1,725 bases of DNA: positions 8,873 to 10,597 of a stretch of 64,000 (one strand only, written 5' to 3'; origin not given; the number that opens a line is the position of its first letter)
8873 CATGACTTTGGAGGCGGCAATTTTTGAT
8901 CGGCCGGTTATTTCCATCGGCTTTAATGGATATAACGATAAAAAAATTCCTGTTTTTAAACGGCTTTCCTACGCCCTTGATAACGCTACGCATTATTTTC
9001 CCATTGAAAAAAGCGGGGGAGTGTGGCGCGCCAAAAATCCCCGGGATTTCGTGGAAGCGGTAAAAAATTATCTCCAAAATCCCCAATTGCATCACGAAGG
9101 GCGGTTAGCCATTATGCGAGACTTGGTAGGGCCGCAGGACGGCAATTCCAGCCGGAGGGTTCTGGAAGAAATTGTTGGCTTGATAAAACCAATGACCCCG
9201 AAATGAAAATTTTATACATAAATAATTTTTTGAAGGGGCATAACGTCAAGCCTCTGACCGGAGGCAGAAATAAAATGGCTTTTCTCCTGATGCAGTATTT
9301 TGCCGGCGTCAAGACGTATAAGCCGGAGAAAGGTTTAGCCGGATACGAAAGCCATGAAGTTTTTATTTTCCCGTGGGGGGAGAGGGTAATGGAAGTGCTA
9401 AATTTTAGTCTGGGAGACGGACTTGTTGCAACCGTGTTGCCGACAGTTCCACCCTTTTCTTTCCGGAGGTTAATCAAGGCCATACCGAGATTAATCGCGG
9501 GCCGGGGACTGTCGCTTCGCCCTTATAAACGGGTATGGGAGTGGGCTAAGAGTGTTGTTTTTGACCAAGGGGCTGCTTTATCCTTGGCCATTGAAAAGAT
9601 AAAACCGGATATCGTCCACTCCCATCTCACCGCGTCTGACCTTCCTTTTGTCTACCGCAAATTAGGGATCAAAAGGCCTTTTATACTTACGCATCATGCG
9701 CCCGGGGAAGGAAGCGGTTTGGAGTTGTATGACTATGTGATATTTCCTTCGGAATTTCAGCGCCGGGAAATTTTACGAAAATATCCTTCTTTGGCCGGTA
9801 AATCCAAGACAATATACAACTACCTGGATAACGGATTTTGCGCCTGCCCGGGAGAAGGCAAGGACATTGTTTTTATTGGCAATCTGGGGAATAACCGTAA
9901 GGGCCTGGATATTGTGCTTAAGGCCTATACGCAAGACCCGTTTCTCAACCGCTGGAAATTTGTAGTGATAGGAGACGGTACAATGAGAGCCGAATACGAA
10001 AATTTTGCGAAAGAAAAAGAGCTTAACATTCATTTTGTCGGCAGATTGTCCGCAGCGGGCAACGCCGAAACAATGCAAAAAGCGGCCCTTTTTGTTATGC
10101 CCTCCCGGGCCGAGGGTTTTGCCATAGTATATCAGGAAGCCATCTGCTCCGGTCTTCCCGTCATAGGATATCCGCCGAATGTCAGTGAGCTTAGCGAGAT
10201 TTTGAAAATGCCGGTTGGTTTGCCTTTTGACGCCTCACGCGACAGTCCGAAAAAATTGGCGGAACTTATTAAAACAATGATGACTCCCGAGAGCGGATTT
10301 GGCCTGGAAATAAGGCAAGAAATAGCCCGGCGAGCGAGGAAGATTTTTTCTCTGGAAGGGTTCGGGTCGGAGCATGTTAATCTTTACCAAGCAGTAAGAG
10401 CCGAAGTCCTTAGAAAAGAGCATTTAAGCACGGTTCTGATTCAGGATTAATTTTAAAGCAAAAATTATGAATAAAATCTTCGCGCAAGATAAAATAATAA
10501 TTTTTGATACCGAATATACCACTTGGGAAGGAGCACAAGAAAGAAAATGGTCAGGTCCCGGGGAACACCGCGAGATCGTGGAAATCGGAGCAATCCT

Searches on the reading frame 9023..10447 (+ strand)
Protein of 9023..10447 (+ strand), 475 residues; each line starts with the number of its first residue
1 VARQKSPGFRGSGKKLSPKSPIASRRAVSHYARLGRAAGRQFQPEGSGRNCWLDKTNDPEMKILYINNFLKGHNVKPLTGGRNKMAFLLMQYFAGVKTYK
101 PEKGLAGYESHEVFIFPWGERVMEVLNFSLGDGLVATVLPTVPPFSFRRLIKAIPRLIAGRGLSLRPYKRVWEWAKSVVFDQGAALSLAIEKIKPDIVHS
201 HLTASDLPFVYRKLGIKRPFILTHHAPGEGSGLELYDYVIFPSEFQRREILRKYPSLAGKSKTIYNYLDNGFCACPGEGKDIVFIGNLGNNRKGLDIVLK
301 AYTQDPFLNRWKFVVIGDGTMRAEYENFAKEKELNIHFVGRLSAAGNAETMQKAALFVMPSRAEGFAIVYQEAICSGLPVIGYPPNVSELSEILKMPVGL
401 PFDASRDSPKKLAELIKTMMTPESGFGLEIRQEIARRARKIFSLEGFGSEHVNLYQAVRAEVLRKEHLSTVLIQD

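Call 73: search_protein_families(library=pfam, proteins=[window:9023-10447:+], max_evalue=0.00001)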
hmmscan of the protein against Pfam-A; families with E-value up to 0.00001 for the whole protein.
window:9023-10447:+ (475 aa): 4 families
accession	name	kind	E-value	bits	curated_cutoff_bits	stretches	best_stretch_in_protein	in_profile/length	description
PF00534.26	Glycos_transf_1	-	6.2e-23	81.6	26.4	1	277-440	13-171/172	Glycosyl transferases group 1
PF13692.12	Glyco_trans_1_4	-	4.9e-20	72.7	27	1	280-419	2-139/142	Glycosyl transferases group 1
PF20706.3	GT4-conflict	-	8.8e-09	35.3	26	1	280-381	198-309/385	Family 4 Glycosyltransferase in conflict systems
PF13439.12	Glyco_transf_4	-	2.1e-08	34.8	28.5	1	166-269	44-167/170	Glycosyltransferase Family 4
